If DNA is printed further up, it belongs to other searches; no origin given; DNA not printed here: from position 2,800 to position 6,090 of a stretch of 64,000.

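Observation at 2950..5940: Unusual architecture: 5-6 TM helices, then five CxxCH hemes, then a TPR domain, in one 996-aa protein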

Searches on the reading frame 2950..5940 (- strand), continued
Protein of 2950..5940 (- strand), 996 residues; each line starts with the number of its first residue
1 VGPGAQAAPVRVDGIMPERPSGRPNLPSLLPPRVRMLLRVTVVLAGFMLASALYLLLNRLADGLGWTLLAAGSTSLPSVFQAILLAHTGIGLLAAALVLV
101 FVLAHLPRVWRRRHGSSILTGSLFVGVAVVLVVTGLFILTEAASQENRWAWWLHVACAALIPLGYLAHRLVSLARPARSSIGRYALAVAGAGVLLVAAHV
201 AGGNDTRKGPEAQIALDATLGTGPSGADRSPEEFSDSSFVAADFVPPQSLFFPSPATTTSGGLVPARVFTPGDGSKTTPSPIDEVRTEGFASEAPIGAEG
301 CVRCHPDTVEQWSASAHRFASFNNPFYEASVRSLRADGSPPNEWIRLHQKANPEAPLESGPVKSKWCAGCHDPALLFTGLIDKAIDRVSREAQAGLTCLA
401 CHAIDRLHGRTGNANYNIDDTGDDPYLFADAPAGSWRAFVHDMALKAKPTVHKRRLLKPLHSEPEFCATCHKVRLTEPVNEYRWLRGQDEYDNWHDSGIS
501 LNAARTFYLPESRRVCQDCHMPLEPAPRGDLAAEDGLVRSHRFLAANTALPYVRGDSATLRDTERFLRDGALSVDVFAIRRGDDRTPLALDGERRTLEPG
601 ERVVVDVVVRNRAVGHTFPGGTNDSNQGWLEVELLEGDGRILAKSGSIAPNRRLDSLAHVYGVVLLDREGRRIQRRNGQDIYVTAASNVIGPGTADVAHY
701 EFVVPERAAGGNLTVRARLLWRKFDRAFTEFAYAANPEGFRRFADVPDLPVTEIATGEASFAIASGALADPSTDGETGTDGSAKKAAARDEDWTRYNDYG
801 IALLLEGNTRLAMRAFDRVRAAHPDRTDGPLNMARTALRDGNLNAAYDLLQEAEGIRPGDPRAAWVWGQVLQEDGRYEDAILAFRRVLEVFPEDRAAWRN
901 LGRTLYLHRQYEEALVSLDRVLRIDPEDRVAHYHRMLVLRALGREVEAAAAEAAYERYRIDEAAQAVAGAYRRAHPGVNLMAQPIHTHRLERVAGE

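Call 15: search_solved_structures(query=A1, max_evalue=1, show_alignments=2)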
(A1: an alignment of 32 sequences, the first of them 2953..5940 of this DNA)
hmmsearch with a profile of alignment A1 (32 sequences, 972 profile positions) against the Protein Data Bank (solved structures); distinct sequences matched with E-value up to 1: 208 (the best 60 are shown).
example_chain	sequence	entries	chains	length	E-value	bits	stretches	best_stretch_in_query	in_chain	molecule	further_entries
9qhb_A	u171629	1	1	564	2.4e-67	230.9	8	837-910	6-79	Engineered tetratricopeptide repeat protein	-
8bu0_A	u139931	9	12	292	1.7e-37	132.1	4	837-910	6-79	Consensus tetratricopeptide repeat protein | Crystal structure of an 8-repeat consensus TPR superhelix with Zinc. | Monomer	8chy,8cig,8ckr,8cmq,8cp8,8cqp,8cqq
9qhc_A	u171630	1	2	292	7e-35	123.5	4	844-910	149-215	Engineered tetratricopeptide repeat protein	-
7yea_A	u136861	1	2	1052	9.8e-23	83.3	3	781-924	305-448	UDP-N-acetylglucosamine--peptide N-acetylglucosaminyltransferase 110 kDa subunit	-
8ump_A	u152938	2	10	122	3.1e-22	81.6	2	844-919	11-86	T33-ml35-redesigned-TPR-domain-fold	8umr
5hrz_A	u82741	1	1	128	5.3e-22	80.9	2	844-910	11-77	TPR domain protein 1na0C3_3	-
7yeh_B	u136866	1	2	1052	6.2e-22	80.6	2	782-924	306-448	UDP-N-acetylglucosamine--peptide N-acetylglucosaminyltransferase 110 kDa subunit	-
7ntf_A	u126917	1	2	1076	7.8e-22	80.3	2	782-924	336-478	Isoform 1 of UDP-N-acetylglucosamine--peptide N-acetylglucosaminyltransferase 110 kDa subu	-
6vfh_A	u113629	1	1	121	5.7e-21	77.5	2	836-910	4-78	T33_dn10A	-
1w3b_A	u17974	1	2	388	1.6e-20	75.9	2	787-908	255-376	UDP-N-ACETYLGLUCOSAMINE--PEPTIDE N-ACETYLGLUCOSAMINYLTRANSFERASE 110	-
6eou_A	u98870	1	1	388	1.9e-20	75.7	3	787-908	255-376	UDP-N-acetylglucosamine--peptide N-acetylglucosaminyltransferase 110 kDa subunit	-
2wqh_A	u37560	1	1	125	2e-20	75.6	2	832-910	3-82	CTPR3Y3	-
6v8e_A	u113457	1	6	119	2.1e-20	75.6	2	836-910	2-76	Designed protein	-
6vfi_B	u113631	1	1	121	1.7e-19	72.6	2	836-910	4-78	O43_dn18B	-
8ch0_A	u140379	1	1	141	4.1e-19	71.3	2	837-910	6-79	Consensus tetratricopeptide repeat protein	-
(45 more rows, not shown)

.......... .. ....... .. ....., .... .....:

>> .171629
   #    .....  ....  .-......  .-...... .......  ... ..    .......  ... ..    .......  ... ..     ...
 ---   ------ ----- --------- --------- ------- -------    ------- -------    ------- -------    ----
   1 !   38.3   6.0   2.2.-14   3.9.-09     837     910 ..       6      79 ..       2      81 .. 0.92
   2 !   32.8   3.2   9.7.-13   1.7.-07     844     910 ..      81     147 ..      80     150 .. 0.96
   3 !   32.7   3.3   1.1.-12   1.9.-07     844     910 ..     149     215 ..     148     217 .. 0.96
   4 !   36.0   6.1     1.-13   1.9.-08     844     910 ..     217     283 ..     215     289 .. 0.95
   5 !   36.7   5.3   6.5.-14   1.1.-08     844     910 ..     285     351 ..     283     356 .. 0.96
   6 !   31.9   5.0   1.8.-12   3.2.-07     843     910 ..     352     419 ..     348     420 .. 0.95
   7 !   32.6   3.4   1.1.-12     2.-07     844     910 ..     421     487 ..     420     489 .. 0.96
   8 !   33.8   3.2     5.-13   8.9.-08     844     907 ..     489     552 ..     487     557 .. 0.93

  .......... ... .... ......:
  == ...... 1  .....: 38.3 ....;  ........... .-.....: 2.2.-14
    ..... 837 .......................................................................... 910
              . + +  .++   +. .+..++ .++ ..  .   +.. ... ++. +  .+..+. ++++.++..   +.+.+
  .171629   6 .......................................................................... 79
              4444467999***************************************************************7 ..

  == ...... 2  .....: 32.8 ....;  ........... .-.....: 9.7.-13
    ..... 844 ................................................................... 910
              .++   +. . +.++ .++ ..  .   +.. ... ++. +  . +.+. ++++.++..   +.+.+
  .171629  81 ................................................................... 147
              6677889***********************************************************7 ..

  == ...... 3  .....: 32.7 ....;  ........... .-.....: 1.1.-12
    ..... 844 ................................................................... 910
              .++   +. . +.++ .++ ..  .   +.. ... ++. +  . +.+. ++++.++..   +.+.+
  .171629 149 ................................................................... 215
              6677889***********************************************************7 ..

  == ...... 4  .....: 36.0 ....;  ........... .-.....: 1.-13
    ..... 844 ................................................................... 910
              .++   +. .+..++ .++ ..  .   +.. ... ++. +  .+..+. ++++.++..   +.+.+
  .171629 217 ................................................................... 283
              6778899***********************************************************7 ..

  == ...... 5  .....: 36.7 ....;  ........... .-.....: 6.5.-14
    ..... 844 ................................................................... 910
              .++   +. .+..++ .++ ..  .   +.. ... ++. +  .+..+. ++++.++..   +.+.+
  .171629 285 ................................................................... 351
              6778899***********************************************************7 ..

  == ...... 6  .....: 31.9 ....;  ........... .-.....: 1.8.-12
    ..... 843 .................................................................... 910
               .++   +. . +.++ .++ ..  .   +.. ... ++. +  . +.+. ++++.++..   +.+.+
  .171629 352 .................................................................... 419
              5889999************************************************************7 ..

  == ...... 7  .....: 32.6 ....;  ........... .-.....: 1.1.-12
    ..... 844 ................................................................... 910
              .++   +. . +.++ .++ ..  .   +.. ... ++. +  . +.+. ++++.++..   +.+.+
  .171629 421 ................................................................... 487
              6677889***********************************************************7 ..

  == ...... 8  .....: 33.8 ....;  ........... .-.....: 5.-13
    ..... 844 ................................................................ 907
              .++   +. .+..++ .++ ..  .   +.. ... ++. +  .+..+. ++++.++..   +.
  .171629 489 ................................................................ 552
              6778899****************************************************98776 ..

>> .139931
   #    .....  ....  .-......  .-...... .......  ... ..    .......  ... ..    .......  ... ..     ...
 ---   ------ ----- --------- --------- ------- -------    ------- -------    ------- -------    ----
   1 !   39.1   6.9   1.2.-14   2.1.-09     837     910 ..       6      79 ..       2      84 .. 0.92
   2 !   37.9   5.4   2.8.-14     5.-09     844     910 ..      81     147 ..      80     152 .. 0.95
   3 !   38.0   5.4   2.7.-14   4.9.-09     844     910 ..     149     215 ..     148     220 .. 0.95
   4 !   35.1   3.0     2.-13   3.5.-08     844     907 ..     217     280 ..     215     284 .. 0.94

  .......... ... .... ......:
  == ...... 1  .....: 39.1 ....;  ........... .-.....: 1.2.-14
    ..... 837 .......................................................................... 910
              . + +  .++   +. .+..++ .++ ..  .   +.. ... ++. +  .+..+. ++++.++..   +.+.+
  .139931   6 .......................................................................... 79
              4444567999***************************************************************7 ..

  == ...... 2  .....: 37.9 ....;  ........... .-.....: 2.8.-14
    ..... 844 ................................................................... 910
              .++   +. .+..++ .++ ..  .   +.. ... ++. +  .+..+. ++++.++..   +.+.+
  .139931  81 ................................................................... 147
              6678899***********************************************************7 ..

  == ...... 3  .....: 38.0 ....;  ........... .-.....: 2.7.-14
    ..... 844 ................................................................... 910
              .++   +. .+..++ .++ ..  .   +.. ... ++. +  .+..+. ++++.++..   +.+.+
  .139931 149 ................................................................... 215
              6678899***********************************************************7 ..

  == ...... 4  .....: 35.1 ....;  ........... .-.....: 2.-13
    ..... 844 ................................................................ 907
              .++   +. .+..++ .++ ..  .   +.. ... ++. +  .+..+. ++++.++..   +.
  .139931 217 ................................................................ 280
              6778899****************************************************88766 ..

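Call 31: predict_structure(alignment_id=A1)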
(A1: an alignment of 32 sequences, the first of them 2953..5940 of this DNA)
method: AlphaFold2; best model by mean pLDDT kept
length: 996 residues; sequences in the alignment: 32
mean_pLDDT: 71.0   pTM: 0.70
mean pLDDT of the five models: 71.0, 68.9, 67.4, 66.4, 64.7
residues with pLDDT >= 90: 194; 70-90: 367; 50-70: 254; < 50: 181
segments of 3 or more residues with pLDDT < 50: 1-26, 142-145, 254-264, 272-277, 316-321, 397-422, 455-481, 488-509, 514-522, 529-532, 540-543, 619-623, 768-787
pLDDT, mean of each block of 10 residues (from residue 1): 39 42 51 80 84 83 70 64 82 81 70 70 81 74 57 77 71 66 84 86 58 60 64 81 70 42 49 49 65 52 54 48 70 72 72 63 57 56 67 56 41 35 57 71 66 48 39 42 50 39 42 46 51 52 54 74 74 84 58 73 91 56 68 92 92 91 85 74 81 82 89 93 88 86 85 89 66 36 44 82 89 90 89 94 97 94 93 97 94 85 97 97 82 96 96 86 85 93 89 67
secondary structure, 60 per line:
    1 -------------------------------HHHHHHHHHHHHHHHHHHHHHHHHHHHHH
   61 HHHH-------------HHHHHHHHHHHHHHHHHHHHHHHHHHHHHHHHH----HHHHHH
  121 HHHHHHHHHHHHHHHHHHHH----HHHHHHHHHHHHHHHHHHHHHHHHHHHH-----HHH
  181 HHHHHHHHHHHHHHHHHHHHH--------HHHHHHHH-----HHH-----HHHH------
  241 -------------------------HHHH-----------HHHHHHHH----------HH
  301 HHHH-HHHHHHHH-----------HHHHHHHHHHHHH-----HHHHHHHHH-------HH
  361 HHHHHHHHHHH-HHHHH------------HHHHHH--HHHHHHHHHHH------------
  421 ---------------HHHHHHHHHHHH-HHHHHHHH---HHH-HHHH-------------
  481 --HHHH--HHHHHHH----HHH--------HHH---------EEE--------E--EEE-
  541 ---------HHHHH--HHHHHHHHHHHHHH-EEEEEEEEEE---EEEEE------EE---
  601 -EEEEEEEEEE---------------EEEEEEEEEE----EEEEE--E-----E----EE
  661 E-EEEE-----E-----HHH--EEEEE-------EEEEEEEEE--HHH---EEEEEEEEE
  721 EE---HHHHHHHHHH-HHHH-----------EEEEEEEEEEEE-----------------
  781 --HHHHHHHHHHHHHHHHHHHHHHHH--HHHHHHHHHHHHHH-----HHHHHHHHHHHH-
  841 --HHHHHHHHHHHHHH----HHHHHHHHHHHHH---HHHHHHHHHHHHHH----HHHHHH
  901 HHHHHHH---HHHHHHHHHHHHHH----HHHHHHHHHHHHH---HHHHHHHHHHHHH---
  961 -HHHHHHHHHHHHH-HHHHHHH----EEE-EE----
elements in order (helices of 4 or more, strands of 3 or more residues): H32-64 H78-110 H115-140 H145-172 H178-201 H210-217 H231-234 H266-269 H281-288 H299-304 H306-313 H325-337 H343-351 H359-371 H373-377 H390-395 H398-408 H436-447 H449-456 H464-467 H483-486 H489-495 E523-525 E537-539 H550-554 H557-570 E572-581 E585-589 E602-611 E627-636 E641-645 E659-661 E663-666 E683-687 E695-703 E712-722 H726-735 H737-740 E752-763 H783-806 H809-822 H828-839 H843-856 H861-873 H877-890 H895-907 H911-924 H929-941 H945-957 H962-974 H976-982 E987-989

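Call 55: fold_search(model_id=the predicted structure, library=pdb)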
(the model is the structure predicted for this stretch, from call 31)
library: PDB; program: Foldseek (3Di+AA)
matches with E <= 10: 1234; with E <= 0.001: 194
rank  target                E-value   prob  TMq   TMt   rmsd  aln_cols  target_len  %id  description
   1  9qhb                  1.7e-06  1.00  0.15  0.53   6.0       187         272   21  Crystal structure of 16-repeat CTPR protein with eliminated coordination sites (released 2025-10-22)
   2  3ash_A                3.0e-06  1.00  0.16  0.82   3.2       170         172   21  MamA D159K mutant 1 (released 2011-07-20)
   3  8chy                  3.0e-06  1.00  0.15  0.52   6.0       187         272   21  Crystal structure of an 8-repeat consensus TPR superhelix with Zinc. (released 2024-02-21)
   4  3vty_C                4.3e-06  1.00  0.16  0.78   3.0       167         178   20  Crystal structure of MamA (released 2012-10-31)
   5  3vty_A                4.8e-06  1.00  0.16  0.81   2.6       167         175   20  Crystal structure of MamA (released 2012-10-31)
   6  2ho1_A                5.5e-06  1.00  0.17  0.71   6.9       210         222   18  Functional Characterization of Pseudomonas Aeruginosa pilF (released 2006-07-25)
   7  1w3b_B                6.7e-06  1.00  0.15  0.37   8.8       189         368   22  The superhelical TPR domain of O-linked GlcNAc transferase reveals structural similarities to importin alpha. (released 2004-09-09)
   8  6eou                  7.0e-06  1.00  0.16  0.42  10.5       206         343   19  O-GlcNAc transferase TPR domain with the intellectual disability associated mutation L254F (released 2018-05-09)
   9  9gaw_P                9.7e-06  1.00  0.16  0.32   9.6       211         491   16  High-resolution structure of the Anaphase-promoting complex/cyclosome (APC/C) bound to co-activator Cdh1 (released 2024-08-14)
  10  9qhc_B                1.1e-05  1.00  0.16  0.55  10.9       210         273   21  Crystal structure of 8-repeat CTPR protein with eliminated coordination sites (released 2025-10-22)
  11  4xi0_A                1.2e-05  1.00  0.16  0.82   2.5       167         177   18  MamA 41-end from Desulfovibrio magneticus RS-1 (released 2015-08-19)
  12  3vty_D                1.3e-05  1.00  0.15  0.77   2.9       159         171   19  Crystal structure of MamA (released 2012-10-31)
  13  4xi0_B                1.5e-05  1.00  0.16  0.83   2.5       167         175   18  MamA 41-end from Desulfovibrio magneticus RS-1 (released 2015-08-19)
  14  5lfl_A                1.5e-05  1.00  0.16  0.82   2.5       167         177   18  MamA RS-1 ArsTM double mutant (released 2017-08-02)
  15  5lfl_D                1.5e-05  1.00  0.16  0.83   2.5       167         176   18  MamA RS-1 ArsTM double mutant (released 2017-08-02)
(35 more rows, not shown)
